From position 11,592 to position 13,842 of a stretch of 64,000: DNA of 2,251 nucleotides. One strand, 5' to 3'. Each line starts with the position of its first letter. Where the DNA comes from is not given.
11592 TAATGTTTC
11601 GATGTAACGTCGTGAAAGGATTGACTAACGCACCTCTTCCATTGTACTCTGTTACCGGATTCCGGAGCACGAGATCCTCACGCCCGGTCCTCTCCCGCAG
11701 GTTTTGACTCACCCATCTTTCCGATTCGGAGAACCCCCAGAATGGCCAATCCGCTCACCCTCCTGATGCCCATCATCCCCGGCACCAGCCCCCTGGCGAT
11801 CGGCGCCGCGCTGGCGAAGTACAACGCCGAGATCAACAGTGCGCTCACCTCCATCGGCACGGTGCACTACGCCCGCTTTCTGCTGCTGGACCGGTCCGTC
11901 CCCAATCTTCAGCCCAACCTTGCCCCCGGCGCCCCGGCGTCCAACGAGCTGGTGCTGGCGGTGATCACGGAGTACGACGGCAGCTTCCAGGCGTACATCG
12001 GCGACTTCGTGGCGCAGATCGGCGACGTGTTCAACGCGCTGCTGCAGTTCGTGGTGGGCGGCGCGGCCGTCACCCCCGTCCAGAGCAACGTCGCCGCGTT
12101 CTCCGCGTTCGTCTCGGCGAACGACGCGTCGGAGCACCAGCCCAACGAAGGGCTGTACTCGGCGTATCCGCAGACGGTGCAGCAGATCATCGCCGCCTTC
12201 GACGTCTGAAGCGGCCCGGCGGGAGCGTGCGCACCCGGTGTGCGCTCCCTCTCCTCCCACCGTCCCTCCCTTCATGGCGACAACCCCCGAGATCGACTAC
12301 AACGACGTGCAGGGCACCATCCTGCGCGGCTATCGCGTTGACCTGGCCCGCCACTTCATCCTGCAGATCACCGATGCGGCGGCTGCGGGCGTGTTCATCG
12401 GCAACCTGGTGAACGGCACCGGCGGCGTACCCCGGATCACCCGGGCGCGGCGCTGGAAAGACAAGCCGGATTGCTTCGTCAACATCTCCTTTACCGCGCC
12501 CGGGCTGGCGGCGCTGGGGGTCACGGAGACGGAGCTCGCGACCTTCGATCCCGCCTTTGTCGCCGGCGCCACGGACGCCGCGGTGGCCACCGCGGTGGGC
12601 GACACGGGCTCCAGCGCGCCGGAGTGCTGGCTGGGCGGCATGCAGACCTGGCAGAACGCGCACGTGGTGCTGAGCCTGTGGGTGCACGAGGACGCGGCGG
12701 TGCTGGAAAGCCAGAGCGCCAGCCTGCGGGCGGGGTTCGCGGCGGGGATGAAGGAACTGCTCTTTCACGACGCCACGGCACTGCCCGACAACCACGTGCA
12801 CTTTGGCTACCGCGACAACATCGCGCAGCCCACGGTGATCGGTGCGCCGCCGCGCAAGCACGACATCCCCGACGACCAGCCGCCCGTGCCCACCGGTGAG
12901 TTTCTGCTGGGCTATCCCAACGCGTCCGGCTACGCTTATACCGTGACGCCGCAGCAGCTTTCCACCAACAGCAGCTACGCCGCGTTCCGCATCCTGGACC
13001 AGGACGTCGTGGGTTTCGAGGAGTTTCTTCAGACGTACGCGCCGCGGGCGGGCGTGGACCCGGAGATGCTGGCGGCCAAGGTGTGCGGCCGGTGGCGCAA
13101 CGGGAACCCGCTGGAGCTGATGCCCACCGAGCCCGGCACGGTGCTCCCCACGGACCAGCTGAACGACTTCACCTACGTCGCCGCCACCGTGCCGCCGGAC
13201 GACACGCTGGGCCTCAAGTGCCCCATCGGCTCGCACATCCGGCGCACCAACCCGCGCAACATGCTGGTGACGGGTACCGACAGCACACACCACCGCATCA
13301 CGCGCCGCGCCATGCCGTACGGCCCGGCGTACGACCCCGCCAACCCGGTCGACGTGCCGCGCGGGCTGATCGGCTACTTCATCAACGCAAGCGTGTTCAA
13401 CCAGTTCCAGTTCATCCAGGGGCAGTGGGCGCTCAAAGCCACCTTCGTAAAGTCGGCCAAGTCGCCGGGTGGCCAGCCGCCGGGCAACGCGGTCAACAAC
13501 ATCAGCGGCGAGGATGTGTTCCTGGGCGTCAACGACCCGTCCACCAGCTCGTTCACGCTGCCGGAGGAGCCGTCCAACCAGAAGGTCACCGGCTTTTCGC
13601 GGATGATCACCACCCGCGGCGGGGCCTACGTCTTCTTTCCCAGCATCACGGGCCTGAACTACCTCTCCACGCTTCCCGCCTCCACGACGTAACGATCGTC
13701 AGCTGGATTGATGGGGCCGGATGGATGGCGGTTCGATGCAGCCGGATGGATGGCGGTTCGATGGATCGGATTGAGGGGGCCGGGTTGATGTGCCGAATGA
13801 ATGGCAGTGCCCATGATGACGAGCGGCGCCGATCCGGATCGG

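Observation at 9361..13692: Four-gene divergent island: MVL lectin + GH18-MVL hydrolase back-to-back with a DyP peroxidase and small partner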

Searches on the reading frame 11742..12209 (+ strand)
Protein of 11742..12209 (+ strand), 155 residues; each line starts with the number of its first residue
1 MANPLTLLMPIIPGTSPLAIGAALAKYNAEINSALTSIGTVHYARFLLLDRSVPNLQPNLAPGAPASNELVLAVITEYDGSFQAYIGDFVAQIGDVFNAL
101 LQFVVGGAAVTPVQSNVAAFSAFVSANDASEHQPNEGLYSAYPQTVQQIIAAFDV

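Call 3: search_protein_families(library=pfam, proteins=[window:11742-12209:+], max_evalue=0.01)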
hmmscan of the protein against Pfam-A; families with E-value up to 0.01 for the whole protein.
window:11742-12209:+ (155 aa): 0 families

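Call 4: search_protein_families(library=ncbifam, proteins=[window:11742-12209:+], max_evalue=0.01)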
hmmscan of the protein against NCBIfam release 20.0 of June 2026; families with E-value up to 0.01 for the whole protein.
window:11742-12209:+ (155 aa): 0 families

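Call 7: search_solved_structures(query=window:11742-12209:+, max_evalue=10, show_alignments=1)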
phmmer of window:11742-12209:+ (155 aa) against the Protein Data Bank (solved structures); distinct sequences matched with E-value up to 10: 0.

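Call 9: search_protein_families(library=pfam, proteins=[window:11742-12209:+], max_evalue=10)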
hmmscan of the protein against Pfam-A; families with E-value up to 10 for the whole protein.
window:11742-12209:+ (155 aa): 0 families

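Call 11: find_homologous_proteins(query=window:11742-12209:+)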
Query window:11742-12209:+ (155 aa): 597 proteins with E <= 0.001 among 915 candidates; the best 120 are listed.
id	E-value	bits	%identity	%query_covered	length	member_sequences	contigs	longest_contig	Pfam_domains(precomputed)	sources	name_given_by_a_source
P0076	7.8e-92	323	100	100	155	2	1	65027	-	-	-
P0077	1.7e-77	276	87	100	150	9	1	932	-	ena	-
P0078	1.9e-74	266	82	99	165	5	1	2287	-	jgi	jgi:hypothetical protein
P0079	6.8e-74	265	85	99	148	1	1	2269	-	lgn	-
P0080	8.3e-74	264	85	99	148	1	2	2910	-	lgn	-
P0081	4.7e-73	262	83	100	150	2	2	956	-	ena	-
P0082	3.1e-72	259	84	99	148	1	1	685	-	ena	-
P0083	4.4e-72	259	83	99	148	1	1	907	-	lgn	-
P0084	6.1e-72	258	81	100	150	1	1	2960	-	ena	-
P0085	1.4e-71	257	83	99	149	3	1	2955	-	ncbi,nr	ncbi:MAG TPA: hypothetical protein VEQ60_24705 [Longimicrobium sp.]|nr:hypothetical protein [Longimi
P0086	1.7e-71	257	82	99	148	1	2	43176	-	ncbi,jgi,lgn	jgi:hypothetical protein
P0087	2.0e-71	257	82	99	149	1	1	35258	-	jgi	jgi:hypothetical protein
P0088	2.3e-69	250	80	99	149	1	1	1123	-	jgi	jgi:hypothetical protein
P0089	2.2e-68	247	79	99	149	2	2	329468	-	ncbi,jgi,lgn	jgi:hypothetical protein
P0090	1.6e-67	244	78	99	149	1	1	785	-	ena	-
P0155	7.6e-58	213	64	98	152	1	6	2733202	-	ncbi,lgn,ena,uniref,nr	ncbi:Uncharacterised protein [Janthinobacterium lividum]|uniref:hypothetical protein n=1 Tax=Janthin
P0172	4.1e-57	210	69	99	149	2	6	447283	-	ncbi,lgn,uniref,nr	ncbi:hypothetical protein DFR29_104173 [Tahibacter aquaticus]|uniref:Uncharacterized protein n=1 Tax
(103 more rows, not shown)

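Call 14: find_encoding_contigs(protein=P0089, flank=8000, max_places=3)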
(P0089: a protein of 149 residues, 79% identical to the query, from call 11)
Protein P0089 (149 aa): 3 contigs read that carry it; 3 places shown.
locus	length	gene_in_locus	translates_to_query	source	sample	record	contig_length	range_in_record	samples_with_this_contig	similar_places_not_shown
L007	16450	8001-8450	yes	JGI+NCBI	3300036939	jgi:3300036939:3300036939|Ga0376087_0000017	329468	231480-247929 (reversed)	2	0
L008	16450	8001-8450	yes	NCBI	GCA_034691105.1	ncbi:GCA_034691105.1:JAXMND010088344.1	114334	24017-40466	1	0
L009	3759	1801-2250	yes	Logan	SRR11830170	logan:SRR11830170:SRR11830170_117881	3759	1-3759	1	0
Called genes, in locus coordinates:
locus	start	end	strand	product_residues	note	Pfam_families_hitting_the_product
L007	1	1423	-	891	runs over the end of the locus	PF00690:Cation_ATPase_N, PF00122:E1-E2_ATPase, PF00702:Hydrolase, PF13246:Cation_ATPase, PF12710:HAD (weak), PF00689:Cation_ATPase_C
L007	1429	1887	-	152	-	PF02566:OsmC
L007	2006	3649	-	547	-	PF07719:TPR_2 (faint)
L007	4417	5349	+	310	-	PF00248:Aldo_ket_red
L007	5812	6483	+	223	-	PF02525:Flavodoxin_2, PF03358:FMN_red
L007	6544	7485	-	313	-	PF01464:SLT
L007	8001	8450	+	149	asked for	-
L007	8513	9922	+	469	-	PF21105:DyP_N (weak)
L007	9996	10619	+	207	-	PF04337:DUF480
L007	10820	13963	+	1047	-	PF12770:CHAT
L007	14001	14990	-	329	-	-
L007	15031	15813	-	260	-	PF08281:Sigma70_r4_2 (weak), PF04545:Sigma70_r4 (weak)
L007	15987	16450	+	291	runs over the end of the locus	-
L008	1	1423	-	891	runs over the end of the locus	PF00690:Cation_ATPase_N, PF00122:E1-E2_ATPase, PF00702:Hydrolase, PF13246:Cation_ATPase, PF12710:HAD (weak), PF00689:Cation_ATPase_C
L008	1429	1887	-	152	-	PF02566:OsmC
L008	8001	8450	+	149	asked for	-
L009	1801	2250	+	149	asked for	-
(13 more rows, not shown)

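Call 36: find_related_loci(query=A3, collection=metagenome_contigs, flank=6000)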
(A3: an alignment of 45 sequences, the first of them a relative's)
Query A3 (155 aa) in metagenome_contigs; peptide patterns used: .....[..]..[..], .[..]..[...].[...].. (x = any residue, [..] = any of these).
449 stretches matched a pattern; 158 encode a relative of the query (tblastn E <= 1e-3); the best 80 are kept; 80 distinct loci.
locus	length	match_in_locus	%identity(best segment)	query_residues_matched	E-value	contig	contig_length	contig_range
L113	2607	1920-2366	80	1-153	6e-76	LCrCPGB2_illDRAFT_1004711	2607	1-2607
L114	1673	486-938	69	1-152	7e-70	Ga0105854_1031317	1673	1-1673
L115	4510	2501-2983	70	1-151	8e-67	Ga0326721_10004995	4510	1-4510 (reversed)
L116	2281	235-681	76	1-153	3e-66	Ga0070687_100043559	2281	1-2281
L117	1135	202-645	70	1-153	2e-69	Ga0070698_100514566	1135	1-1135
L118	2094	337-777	70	1-151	3e-66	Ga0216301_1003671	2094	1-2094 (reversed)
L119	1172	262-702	68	1-152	7e-69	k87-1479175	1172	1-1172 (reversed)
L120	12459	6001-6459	65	1-153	9e-64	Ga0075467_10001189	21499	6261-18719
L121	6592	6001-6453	64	1-152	1e-63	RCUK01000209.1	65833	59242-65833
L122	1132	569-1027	65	1-153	2e-67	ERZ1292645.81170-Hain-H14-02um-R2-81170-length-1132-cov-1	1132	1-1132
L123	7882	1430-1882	64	1-152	2e-62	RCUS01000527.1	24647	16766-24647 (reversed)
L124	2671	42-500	64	1-153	4e-62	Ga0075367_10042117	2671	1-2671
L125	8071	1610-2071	66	1-153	1e-61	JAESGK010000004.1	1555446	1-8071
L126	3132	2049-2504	65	1-153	2e-61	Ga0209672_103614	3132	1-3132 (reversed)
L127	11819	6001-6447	65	1-153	3e-61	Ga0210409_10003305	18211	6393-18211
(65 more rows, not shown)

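Call 44: predict_structure(alignment_id=A3)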
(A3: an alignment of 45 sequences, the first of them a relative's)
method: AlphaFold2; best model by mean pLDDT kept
length: 155 residues; sequences in the alignment: 45
mean_pLDDT: 79.6   pTM: 0.72
mean pLDDT of the five models: 79.6, 75.7, 73.1, 68.8, 64.5
residues with pLDDT >= 90: 31; 70-90: 89; 50-70: 32; < 50: 3
segments of 3 or more residues with pLDDT < 50: none
pLDDT, mean of each block of 10 residues (from residue 1): 82 88 84 70 77 85 83 84 84 89 91 91 87 59 55 55
secondary structure, 60 per line:
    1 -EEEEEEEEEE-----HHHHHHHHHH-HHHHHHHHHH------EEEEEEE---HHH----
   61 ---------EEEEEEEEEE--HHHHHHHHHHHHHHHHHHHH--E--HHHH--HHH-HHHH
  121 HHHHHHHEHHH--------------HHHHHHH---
elements in order: E2-11 H17-26 H28-37 E44-50 E70-79 H82-101 H107-110 H117-127 H146-152

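Call 48: fold_search(model_id=the predicted structure, library=pdb)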
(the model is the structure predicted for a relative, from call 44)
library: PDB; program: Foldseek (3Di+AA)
matches with E <= 10: 1035; with E <= 0.001: 0
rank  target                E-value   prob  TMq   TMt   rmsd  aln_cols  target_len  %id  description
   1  4co3_A                1.4e-02  0.35  0.19  0.25   9.5        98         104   21  Structure of PII signaling protein GlnZ from Azospirillum brasilense in complex with adenosine triphosphate (released 2014-05-28)
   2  2ifx_A                1.6e-02  0.94  0.37  0.50   7.1       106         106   13  Crystal structure of a putative 4-methylmuconolactone methylisomerase (YP_295714.1) from Ralstonia eutropha JMP134 at  (released 2006-10-10)
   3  4co5                  2.5e-02  0.28  0.18  0.23   9.2        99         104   21  Structure of PII signaling protein GlnZ from Azospirillum brasilense in complex with tartrate (released 2014-05-28)
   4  3lf0_B                2.6e-02  0.35  0.21  0.25   7.7       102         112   10  Crystal structure of the ATP bound Mycobacterium tuberculosis nitrogen regulatory PII protein (released 2010-07-07)
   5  3fmb_A                3.6e-02  0.97  0.38  0.53   4.7       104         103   10  Crystal structure of dimeric protein of unknown function and ferredoxin-like fold (YP_212648.1) from Bacteroides fragi (released 2009-01-27)
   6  3kkf                  4.1e-02  0.97  0.40  0.55   3.9       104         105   15  Crystal structure of Putative antibiotic biosynthesis monooxygenase (NP_810307.1) from Bacteriodes thetaiotaomicron VPI- (released 2009-12-01)
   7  1q4r                  4.6e-02  0.94  0.38  0.52   5.6       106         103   13  Gene Product of At3g17210 from Arabidopsis Thaliana (released 2003-11-25)
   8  6c0d                  4.6e-02  0.63  0.31  0.14   7.3       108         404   20  Crystal structure of an Amidase (hydantoinase/carbamoylase family) from Burkholderia phymatum (released 2018-03-21)
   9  5d4p_A                6.3e-02  0.60  0.28  0.38   7.4       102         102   15  Structure of CPII bound to ADP and bicarbonate, from Thiomonas intermedia K12 (released 2016-09-28)
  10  6qpa_O                6.7e-02  0.93  0.43  0.24   4.9       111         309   13  Halothiobacillus neapolitanus sulfur oxygenase reductase (released 2020-03-18)
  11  6qpa_A                6.7e-02  0.89  0.41  0.23   5.0       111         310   11  Halothiobacillus neapolitanus sulfur oxygenase reductase (released 2020-03-18)
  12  3bn7                  6.7e-02  0.54  0.30  0.40   6.5        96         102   11  CRYSTAL STRUCTURE OF A DIMERIC FERREDOXIN-LIKE PROTEIN (CC_2267) FROM CAULOBACTER CRESCENTUS CB15 AT 1.64 A RESOLUTION (released 2007-12-25)
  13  2xg8_C                6.7e-02  0.25  0.21  0.26   7.7       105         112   13  Structural basis of gene regulation by protein PII: The crystal complex of PII and PipX from Synechococcus elongatus P (released 2010-08-18)
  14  4co3_B                6.7e-02  0.20  0.19  0.24   9.0        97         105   18  Structure of PII signaling protein GlnZ from Azospirillum brasilense in complex with adenosine triphosphate (released 2014-05-28)
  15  8eif_B                7.6e-02  0.94  0.39  0.57   4.3       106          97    9  Crystal structure of unmodified Pseudomonas aeruginosa protein PA0709 (released 2023-09-27)
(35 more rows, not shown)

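Call 52: search_solved_structures(query=A3, max_evalue=10, show_alignments=1)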
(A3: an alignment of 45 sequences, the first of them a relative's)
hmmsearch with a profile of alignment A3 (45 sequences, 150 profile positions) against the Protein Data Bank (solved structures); distinct sequences matched with E-value up to 10: 0.

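Call 56: search_protein_families(library=padloc, proteins=[window:11742-12209:+], max_evalue=0.01)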
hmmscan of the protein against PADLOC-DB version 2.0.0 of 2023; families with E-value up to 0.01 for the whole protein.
window:11742-12209:+ (155 aa): 0 families

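Call 73: search_protein_representatives(alignment_id=A3)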
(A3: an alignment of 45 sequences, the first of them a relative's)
Query: 45 sequences, 150 profile positions. Proteins with E-value up to 0.001 (for the whole library): 664; up to 1e-10: 237; up to 1e-30: 27. The best 150 are listed.
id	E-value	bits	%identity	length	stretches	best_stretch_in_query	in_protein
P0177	9.2e-73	259.5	-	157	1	1-149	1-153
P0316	1.2e-64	233.1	-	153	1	1-148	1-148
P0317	3.5e-64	231.6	-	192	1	1-148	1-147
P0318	8.4e-62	223.9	-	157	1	1-148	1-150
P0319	4.1e-54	198.9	-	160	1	1-148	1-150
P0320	3.1e-53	196.1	-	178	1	1-112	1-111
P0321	5.4e-53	195.3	-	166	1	1-149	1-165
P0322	2.9e-50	186.4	-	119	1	38-149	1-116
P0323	1.3e-48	181.1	-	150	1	1-149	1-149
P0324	1.8e-48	180.6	-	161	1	1-147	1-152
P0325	6.6e-48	178.8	-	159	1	1-148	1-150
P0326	9.4e-46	171.8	-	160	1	1-147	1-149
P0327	9.5e-46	171.8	-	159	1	1-149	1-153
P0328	3.0e-45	170.1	-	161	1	1-148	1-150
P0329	9.7e-45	168.5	-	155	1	1-106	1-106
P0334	7.3e-35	136.4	-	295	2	2-147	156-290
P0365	6.0e-22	94.5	-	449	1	2-145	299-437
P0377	4.1e-20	88.6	-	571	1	2-147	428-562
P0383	3.1e-19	85.7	-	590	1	2-146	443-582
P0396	3.9e-18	82.1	-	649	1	2-147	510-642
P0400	6.3e-18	81.5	-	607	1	2-147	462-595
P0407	3.7e-17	79.0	-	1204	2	2-147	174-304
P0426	6.4e-16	75.0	-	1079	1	21-146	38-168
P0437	3.7e-15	72.5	-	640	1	5-146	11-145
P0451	3.8e-14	69.2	-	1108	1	5-145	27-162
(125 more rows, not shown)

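Call 74: search_protein_families(library=pfam, proteins=[P0377, P0383, P0396, P0400, P0437, P0407, P0426, P0334, P0365, P0451], max_evalue=0.001)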
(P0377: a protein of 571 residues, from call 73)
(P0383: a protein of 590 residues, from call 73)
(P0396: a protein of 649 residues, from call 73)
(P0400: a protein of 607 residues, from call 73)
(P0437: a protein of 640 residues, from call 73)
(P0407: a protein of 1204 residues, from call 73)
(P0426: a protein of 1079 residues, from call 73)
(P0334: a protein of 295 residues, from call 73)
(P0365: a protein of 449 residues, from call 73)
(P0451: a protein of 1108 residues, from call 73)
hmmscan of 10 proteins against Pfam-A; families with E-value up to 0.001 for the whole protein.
P0377 (571 aa): 0 families

P0383 (590 aa): 0 families

P0396 (649 aa): 0 families

P0400 (607 aa): 0 families

P0437 (640 aa): 0 families

P0407 (1204 aa): 2 families
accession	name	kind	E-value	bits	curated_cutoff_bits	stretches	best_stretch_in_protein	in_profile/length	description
PF00067.27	p450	-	1.3e-19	70.8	22.8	1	1073-1174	323-432/462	Cytochrome P450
PF21105.3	DyP_N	-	0.00076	20.1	27.5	0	371-463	59-146/163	DyP dimeric alpha+beta barrel domain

P0426 (1079 aa): 0 families

P0334 (295 aa): 0 families

P0365 (449 aa): 0 families

P0451 (1108 aa): 1 family
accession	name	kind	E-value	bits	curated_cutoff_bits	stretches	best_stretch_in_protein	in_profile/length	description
PF00067.27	p450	-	2.6e-08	33.5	22.8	1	982-1062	328-416/462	Cytochrome P450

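Call 84: find_encoding_contigs(protein=P0155, flank=5000, max_places=2)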
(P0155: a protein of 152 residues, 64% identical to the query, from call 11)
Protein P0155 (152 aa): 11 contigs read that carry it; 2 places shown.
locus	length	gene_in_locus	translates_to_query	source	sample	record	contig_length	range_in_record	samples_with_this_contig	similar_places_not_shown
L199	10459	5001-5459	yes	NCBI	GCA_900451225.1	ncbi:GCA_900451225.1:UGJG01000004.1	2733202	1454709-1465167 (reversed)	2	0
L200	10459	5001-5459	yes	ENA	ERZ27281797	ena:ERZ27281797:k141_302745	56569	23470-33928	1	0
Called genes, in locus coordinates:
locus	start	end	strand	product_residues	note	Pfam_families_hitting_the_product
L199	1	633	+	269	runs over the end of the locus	PF13531:SBP_bac_11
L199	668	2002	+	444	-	PF00083:Sugar_tr, PF07690:MFS_1, PF00083:Sugar_tr (weak), PF07690:MFS_1 (weak)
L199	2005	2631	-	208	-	PF01613:Flavin_Reduct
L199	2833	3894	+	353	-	PF01594:AI-2E_transport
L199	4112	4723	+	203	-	-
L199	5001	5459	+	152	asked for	-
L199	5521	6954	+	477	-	PF21105:DyP_N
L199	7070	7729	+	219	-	PF02798:GST_N, PF13417:GST_N_3, PF13409:GST_N_2, PF14497:GST_C_3 (faint), PF00043:GST_C, PF13410:GST_C_2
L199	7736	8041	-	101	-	PF07978:NIPSNAP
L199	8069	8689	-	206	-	-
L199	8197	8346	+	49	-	-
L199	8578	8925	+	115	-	-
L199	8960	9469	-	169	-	PF13302:Acetyltransf_3, PF00583:Acetyltransf_1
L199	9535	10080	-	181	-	PF00156:Pribosyltran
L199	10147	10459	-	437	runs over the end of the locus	PF00709:Adenylsucc_synt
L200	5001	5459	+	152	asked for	-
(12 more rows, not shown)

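Call 85: find_encoding_contigs(protein=P0172, flank=5000, max_places=1)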
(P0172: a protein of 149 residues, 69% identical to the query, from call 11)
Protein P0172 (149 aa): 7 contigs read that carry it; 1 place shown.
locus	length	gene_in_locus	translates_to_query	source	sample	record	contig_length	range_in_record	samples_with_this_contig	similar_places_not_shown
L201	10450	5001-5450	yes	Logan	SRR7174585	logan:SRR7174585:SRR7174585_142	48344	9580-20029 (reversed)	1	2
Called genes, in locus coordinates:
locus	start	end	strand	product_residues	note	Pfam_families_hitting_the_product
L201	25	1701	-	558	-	PF01590:GAF, PF13185:GAF_2, PF13492:GAF_3, PF01590:GAF, PF13185:GAF_2, PF13492:GAF_3 (weak), PF07730:HisKA_3, PF02518:HATPase_c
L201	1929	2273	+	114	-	-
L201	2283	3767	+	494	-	PF01841:Transglut_core, PF13471:Transglut_core3 (weak)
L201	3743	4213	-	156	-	PF13302:Acetyltransf_3 (weak), PF00583:Acetyltransf_1, PF13673:Acetyltransf_10, PF13508:Acetyltransf_7, PF14542:Acetyltransf_CG (faint), PF08445:FR47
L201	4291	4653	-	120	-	-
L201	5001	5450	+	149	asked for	-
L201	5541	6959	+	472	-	PF21105:DyP_N (weak)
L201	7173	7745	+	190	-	-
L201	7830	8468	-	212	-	-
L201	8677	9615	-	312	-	PF09335:VTT_dom, PF00581:Rhodanese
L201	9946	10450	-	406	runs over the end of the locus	PF01321:Creatinase_N, PF00557:Peptidase_M24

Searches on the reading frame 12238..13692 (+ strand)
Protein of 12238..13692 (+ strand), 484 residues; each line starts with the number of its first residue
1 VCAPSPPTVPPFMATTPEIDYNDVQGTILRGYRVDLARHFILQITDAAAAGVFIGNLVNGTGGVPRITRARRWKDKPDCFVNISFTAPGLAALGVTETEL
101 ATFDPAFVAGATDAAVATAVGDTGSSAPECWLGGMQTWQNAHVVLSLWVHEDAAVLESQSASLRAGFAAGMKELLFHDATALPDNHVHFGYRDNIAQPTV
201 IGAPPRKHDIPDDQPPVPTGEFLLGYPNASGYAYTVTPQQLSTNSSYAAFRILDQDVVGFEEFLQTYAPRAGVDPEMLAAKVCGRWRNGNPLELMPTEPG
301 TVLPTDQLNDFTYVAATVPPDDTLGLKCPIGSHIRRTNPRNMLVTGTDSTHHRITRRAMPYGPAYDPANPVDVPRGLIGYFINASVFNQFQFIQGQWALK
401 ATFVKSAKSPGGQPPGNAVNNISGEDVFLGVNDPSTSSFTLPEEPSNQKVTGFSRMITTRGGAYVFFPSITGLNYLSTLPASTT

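Call 3: search_protein_families(library=pfam, proteins=[window:12238-13692:+], max_evalue=0.01)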
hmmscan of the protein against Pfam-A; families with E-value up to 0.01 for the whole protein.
window:12238-13692:+ (484 aa): 1 family
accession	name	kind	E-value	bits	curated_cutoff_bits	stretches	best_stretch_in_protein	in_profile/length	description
PF21105.3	DyP_N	-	8.6e-07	29.7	27.5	1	23-175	1-155/163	DyP dimeric alpha+beta barrel domain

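Call 4: search_protein_families(library=ncbifam, proteins=[window:12238-13692:+], max_evalue=0.01)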
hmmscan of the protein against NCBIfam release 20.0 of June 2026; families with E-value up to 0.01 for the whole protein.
window:12238-13692:+ (484 aa): 1 family
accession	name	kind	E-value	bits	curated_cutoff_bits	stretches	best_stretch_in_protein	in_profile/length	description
TIGR01413.1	Dyp_perox_fam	superfamily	1.1e-17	64.4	100.5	1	177-471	131-321/323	Dyp-type peroxidase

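Call 6: search_solved_structures(query=window:12238-13692:+, max_evalue=1, show_alignments=2)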
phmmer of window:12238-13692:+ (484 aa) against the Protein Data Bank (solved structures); distinct sequences matched with E-value up to 1: 20.
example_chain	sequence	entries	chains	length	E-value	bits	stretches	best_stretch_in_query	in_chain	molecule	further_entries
8re3_A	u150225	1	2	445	1.7e-59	204.9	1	18-479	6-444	Peroxidase, putative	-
8re2_A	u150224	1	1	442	2.5e-58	201.1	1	18-479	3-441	Peroxidase, putative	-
7anv_A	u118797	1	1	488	3.3e-35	124.8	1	19-474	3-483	ancestral D-type dye decolorizing peroxidase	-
6fsk_A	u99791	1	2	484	4e-32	114.6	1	17-474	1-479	DyP-type peroxidase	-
6fsl_A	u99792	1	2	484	2.1e-31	112.2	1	17-474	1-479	DyP-type peroxidase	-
4au9_A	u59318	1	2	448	1.8e-28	102.6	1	19-473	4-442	DYP-TYPE PEROXIDASE I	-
5ikd_A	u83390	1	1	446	2e-28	102.4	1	22-473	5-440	Dye-decolorizing peroxidase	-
4uzi_A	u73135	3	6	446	1.2e-27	99.9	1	20-473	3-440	DYE-DECOLORIZING PEROXIDASE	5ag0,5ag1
4w7j_A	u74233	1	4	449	1.8e-27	99.3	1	19-473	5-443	Dye-decolorizing peroxidase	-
4w7k_A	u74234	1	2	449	2.6e-27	98.8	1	19-473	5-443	Dye-decolorizing peroxidase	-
4w7l_A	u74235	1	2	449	8.8e-27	97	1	19-473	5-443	Dye-decolorizing peroxidase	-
2d3q_A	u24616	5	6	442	1.1e-26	96.7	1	20-474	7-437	Decolorizing Peroxidase | DyP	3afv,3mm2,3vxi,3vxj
5ikg_A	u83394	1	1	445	1.9e-26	95.9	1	23-473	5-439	Dye-decolorizing peroxidase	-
4w7m_A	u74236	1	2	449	3.1e-26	95.2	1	19-473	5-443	Dye-decolorizing peroxidase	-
4w7n_A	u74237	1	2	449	4.6e-26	94.6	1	19-473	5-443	Dye-decolorizing peroxidase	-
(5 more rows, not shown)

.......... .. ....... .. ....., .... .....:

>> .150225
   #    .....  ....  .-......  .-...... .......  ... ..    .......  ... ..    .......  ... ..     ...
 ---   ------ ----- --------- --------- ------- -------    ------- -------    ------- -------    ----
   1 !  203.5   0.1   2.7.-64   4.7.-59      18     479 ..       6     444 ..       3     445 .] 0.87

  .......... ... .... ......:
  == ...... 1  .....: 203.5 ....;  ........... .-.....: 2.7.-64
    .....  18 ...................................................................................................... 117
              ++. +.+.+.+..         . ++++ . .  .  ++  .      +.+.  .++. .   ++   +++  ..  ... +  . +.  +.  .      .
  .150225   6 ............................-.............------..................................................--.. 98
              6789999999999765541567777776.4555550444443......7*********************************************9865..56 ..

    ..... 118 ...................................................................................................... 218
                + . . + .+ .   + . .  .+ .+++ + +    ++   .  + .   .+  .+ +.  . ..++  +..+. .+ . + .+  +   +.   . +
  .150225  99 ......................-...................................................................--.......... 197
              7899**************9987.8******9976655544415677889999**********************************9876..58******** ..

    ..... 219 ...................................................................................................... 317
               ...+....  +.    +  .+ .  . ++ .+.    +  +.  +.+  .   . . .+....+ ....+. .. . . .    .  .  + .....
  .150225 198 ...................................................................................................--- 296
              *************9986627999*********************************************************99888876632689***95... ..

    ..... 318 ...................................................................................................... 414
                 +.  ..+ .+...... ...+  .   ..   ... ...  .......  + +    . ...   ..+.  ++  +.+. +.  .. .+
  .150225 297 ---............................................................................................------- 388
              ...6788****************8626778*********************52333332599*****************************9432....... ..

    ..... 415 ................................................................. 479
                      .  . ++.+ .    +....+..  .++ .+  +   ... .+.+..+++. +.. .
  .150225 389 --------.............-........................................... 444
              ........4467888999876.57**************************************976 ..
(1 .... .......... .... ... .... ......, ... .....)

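Call 56: search_protein_families(library=padloc, proteins=[window:12238-13692:+], max_evalue=0.01)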
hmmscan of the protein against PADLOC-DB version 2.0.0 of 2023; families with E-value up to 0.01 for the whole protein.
window:12238-13692:+ (484 aa): 0 families
